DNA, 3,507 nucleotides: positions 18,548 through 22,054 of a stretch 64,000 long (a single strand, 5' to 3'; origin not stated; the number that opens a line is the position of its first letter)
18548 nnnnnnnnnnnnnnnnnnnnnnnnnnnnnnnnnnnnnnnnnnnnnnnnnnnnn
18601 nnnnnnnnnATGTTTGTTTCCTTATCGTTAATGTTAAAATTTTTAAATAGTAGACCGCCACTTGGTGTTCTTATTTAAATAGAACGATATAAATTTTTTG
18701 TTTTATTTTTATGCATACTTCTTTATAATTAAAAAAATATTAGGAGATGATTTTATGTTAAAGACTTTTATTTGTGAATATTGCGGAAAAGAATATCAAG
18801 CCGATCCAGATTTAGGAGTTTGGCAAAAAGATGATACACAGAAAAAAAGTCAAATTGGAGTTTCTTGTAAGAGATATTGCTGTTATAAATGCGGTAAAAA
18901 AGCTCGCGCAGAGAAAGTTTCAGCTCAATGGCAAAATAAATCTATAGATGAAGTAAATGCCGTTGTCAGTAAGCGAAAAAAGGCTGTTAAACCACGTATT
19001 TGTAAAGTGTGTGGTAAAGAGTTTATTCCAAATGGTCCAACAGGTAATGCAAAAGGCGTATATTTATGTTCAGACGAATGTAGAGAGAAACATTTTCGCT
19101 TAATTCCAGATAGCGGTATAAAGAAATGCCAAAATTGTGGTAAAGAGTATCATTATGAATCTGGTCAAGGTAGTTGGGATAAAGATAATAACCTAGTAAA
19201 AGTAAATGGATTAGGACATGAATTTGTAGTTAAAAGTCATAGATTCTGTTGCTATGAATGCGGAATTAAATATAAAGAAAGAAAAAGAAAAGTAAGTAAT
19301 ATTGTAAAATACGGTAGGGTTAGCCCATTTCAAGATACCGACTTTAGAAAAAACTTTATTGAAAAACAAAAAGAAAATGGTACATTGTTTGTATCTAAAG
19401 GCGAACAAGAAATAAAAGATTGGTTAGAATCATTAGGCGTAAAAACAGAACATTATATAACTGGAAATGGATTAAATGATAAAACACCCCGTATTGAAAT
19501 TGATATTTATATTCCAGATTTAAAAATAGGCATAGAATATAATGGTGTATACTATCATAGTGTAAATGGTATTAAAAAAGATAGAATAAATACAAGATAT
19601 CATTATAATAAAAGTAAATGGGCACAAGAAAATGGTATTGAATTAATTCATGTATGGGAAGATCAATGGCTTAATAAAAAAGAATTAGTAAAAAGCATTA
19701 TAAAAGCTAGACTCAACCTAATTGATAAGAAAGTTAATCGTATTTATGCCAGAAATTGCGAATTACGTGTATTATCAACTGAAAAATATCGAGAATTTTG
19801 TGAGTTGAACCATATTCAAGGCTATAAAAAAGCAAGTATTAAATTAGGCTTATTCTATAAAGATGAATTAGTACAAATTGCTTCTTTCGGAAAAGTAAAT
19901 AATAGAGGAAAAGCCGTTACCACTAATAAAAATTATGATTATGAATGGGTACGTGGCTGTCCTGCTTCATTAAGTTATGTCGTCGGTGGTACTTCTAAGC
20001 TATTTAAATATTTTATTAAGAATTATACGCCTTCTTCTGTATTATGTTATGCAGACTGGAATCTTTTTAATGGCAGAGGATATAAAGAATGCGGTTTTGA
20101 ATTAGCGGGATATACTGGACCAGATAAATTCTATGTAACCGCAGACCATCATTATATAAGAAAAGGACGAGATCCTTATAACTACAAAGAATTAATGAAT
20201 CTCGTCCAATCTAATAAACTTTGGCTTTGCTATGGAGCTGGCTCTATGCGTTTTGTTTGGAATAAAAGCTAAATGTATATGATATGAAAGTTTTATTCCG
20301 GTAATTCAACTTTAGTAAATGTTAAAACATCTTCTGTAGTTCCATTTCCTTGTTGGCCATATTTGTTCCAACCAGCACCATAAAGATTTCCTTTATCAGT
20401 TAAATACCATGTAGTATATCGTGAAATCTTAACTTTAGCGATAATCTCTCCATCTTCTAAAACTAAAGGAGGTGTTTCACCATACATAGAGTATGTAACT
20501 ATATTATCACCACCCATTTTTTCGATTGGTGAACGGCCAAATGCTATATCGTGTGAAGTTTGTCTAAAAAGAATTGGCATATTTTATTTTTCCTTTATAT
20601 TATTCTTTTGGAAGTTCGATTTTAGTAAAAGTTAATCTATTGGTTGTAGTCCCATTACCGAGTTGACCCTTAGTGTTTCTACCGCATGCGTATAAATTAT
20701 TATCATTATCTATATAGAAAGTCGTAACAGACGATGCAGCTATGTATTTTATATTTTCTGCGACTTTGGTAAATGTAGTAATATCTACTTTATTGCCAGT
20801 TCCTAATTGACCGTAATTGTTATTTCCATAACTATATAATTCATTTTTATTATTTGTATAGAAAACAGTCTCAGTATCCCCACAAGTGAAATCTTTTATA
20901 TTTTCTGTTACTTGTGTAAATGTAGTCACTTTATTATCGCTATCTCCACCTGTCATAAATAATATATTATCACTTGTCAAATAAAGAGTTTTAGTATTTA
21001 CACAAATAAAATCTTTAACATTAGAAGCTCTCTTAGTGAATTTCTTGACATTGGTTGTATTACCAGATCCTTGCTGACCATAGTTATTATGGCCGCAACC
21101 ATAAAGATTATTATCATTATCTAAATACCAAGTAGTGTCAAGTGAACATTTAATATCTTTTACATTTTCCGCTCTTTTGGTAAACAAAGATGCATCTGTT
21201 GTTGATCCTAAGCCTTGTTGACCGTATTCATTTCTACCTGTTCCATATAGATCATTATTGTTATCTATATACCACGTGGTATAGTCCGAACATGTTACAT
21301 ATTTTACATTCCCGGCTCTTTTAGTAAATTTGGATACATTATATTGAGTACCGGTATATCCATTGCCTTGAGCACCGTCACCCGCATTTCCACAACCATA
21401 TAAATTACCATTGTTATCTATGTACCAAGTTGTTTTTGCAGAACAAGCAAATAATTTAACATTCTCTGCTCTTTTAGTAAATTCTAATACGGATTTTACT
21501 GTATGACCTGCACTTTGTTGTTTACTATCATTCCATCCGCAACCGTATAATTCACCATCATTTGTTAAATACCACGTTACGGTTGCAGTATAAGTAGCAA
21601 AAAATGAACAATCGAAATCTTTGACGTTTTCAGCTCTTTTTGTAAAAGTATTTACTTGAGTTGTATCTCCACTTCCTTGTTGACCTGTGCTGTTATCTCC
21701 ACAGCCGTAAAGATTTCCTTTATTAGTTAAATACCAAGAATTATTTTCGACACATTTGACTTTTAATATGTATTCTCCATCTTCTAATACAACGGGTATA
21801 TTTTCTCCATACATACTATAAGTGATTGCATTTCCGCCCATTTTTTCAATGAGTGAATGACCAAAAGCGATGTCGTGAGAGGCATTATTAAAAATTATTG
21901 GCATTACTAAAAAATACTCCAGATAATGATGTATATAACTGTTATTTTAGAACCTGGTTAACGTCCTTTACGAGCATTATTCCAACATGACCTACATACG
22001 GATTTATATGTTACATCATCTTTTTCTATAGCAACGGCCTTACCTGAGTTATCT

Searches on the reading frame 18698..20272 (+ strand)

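Call 94: search_protein_families(library=phrogs, proteins=[window:18698-20272:+], max_evalue=0.00001)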
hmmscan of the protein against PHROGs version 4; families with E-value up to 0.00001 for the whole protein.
window:18698-20272:+ (524 aa): 3 families
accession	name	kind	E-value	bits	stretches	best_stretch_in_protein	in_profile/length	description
phrog_3339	-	DNA, RNA and nucleotide metabolism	4.8e-72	244.7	1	152-523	202-535/536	homing endonuclease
phrog_559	-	DNA, RNA and nucleotide metabolism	4.1e-61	208.5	1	24-489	154-557/607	HNH endonuclease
phrog_29804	-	unknown function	5e-25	89.4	1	265-485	275-476/534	-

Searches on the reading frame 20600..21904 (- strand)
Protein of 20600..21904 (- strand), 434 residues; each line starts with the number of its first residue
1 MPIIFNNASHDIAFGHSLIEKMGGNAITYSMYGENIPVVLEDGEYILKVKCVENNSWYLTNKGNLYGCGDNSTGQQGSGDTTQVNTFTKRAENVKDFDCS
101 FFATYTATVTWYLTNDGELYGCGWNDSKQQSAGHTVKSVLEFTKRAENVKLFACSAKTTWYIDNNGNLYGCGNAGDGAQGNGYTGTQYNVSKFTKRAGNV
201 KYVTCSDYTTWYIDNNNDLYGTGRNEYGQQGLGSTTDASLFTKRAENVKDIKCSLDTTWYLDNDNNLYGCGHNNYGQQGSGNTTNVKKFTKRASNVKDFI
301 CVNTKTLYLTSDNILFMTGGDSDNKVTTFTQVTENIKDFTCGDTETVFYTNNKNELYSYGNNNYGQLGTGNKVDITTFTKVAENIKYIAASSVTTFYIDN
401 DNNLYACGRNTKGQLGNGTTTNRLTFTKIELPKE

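Call 95: search_protein_families(library=phrogs, proteins=[window:20600-21904:-], max_evalue=0.00001)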
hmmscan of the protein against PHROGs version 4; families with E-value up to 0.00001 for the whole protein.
window:20600-21904:- (434 aa): 5 families
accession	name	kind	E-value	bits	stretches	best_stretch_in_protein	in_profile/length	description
phrog_7220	-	DNA, RNA and nucleotide metabolism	5.2e-78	264.1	3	110-325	93-309/1734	regulator of chromosome condensation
phrog_4219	-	DNA, RNA and nucleotide metabolism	1e-76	259.9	3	260-430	450-634/867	regulator of chromosome condensation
phrog_16766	-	DNA, RNA and nucleotide metabolism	1.6e-49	170.2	3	143-320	139-317/763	regulator of chromosome condensation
phrog_11922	-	tail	6.3e-15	55.9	1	247-428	133-320/870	tail protein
phrog_20500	-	tail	5.5e-14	51.7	1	336-429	1006-1106/1365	tail protein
